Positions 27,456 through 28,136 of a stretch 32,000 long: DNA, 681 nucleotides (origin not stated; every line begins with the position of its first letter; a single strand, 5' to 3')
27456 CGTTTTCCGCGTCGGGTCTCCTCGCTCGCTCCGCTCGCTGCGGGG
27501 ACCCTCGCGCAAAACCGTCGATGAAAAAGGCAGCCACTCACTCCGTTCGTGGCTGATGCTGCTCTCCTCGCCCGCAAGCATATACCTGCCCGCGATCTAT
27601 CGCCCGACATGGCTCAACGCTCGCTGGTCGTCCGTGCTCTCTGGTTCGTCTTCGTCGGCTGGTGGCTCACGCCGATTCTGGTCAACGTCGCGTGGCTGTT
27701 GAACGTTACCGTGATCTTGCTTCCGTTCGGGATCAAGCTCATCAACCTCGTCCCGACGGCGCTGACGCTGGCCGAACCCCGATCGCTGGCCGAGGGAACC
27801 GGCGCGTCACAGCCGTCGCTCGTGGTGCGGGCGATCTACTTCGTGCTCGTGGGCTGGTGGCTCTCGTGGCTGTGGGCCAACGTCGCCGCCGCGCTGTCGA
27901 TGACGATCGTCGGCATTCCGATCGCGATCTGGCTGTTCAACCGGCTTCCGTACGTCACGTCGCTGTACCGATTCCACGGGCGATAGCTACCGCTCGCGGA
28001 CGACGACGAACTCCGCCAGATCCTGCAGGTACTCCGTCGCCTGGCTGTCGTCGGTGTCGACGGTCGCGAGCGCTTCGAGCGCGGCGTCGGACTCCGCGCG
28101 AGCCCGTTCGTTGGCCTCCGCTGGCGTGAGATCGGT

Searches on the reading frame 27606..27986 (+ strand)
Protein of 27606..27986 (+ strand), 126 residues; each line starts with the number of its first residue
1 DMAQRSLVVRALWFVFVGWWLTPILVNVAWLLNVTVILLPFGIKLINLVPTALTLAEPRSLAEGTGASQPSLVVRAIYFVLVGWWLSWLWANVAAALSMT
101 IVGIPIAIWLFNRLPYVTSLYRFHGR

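Call 18: find_encoding_contigs(protein=window:27606-27986:+, flank=4000, max_places=10)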
Protein window:27606-27986:+ (126 aa): no gene with exactly this product is on record in the collection.

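Call 40: find_homologous_proteins(query=window:27606-27983:+, max_evalue=1e-20)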
Query window:27606-27983:+ (126 aa): 715 proteins with E <= 1e-20 among 848 candidates; the best 120 are listed.
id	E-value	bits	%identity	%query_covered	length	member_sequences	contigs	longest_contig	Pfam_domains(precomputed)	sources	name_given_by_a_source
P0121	1.6e-72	260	100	99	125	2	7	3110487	PF03733.19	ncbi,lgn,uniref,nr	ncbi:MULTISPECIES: YccF domain-containing protein [Halomicrobium]|uniref:YccF domain-containing prot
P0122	6.9e-67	242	92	99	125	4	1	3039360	PF03733.19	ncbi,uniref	ncbi:YccF domain-containing protein [Halomicrobium sp. HM KBTZ05]|uniref:YccF domain-containing prot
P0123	7.6e-67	241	94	98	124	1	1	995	PF03733.19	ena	-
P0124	3.6e-66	239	93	98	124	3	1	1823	PF03733.19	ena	-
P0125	5.3e-66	239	90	99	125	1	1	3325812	PF03733.19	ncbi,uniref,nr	ncbi:YccF domain-containing protein [Halomicrobium mukohataei]|uniref:YccF domain-containing protein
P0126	3.0e-65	236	92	98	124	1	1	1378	PF03733.19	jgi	-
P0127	7.3e-64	232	89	98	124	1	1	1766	PF03733.19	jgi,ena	jgi:uncharacterized membrane protein YccF (DUF307 family)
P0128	2.2e-63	230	85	98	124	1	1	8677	PF03733.19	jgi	-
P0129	2.4e-63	230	86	98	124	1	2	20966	PF03733.19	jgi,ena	-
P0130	4.0e-63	229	85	98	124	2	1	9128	PF03733.19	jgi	-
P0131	1.0e-62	228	87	98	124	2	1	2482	PF03733.19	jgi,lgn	jgi:uncharacterized membrane protein YccF (DUF307 family)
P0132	4.3e-62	226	85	98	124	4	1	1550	PF03733.19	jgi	-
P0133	1.5e-61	224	86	98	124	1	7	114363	PF03733.19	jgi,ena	-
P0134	1.8e-61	224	85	98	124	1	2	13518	PF03733.19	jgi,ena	-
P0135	3.1e-61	223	84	98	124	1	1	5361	PF03733.19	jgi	jgi:uncharacterized membrane protein YccF (DUF307 family)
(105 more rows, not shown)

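Call 41: find_encoding_contigs(protein=P0121, flank=1500, max_places=10)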
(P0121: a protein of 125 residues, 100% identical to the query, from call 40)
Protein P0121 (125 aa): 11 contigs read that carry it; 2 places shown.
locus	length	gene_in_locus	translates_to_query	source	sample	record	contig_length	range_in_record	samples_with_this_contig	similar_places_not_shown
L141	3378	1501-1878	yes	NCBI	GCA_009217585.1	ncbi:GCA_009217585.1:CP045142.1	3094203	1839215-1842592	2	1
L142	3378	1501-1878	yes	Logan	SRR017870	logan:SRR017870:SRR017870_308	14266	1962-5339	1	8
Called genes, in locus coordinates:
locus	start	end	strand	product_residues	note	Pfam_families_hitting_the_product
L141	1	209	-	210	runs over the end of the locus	PF00702:Hydrolase, PF12710:HAD (weak), PF13419:HAD_2, PF13242:Hydrolase_like (weak)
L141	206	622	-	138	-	PF01877:RNA_binding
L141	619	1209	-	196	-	PF13207:AAA_17, PF13238:AAA_18, PF13671:AAA_33 (weak)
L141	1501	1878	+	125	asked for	PF03733:YccF (weak)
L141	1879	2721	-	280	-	PF00348:polyprenyl_synt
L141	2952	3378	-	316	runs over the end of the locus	PF01012:ETF, PF00766:ETF_alpha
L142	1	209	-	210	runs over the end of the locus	PF00702:Hydrolase, PF12710:HAD (weak), PF13419:HAD_2, PF13242:Hydrolase_like (weak)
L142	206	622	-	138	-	PF01877:RNA_binding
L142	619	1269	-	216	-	PF13207:AAA_17, PF13238:AAA_18, PF13671:AAA_33 (weak)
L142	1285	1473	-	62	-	-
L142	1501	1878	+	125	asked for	PF03733:YccF (weak)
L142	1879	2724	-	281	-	PF00348:polyprenyl_synt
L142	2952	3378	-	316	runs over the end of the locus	PF01012:ETF, PF00766:ETF_alpha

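Call 42: find_encoding_contigs(protein=P0122, flank=1500, max_places=3)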
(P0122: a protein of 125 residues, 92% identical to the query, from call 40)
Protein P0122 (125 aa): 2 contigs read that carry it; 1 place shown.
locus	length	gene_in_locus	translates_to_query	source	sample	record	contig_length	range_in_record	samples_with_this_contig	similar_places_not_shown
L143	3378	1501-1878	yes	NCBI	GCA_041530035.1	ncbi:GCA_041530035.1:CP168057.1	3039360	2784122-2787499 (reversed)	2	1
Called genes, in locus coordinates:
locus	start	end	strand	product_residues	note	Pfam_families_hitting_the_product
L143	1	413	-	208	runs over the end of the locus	PF00702:Hydrolase, PF12710:HAD (weak), PF13419:HAD_2, PF13242:Hydrolase_like (weak)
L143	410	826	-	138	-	PF01877:RNA_binding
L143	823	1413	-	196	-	PF13207:AAA_17, PF13238:AAA_18, PF13671:AAA_33 (weak)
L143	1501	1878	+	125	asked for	PF03733:YccF (weak)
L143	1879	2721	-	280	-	PF00348:polyprenyl_synt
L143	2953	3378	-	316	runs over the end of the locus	PF01012:ETF, PF00766:ETF_alpha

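Call 43: find_encoding_contigs(protein=P0125, flank=1500, max_places=3)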
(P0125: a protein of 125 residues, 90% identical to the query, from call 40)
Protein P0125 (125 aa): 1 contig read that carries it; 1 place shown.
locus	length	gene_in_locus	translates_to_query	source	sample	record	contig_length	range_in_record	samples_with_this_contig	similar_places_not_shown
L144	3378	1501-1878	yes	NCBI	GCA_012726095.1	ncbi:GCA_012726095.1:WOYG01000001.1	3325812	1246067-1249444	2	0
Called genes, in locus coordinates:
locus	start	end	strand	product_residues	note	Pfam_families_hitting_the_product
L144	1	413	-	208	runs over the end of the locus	PF00702:Hydrolase, PF12710:HAD (weak), PF13419:HAD_2, PF13242:Hydrolase_like (weak)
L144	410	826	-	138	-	PF01877:RNA_binding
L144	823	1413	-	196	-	PF13207:AAA_17, PF13238:AAA_18, PF13671:AAA_33 (weak)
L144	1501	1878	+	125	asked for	PF03733:YccF (weak)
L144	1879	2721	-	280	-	PF00348:polyprenyl_synt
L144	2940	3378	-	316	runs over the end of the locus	PF01012:ETF, PF00766:ETF_alpha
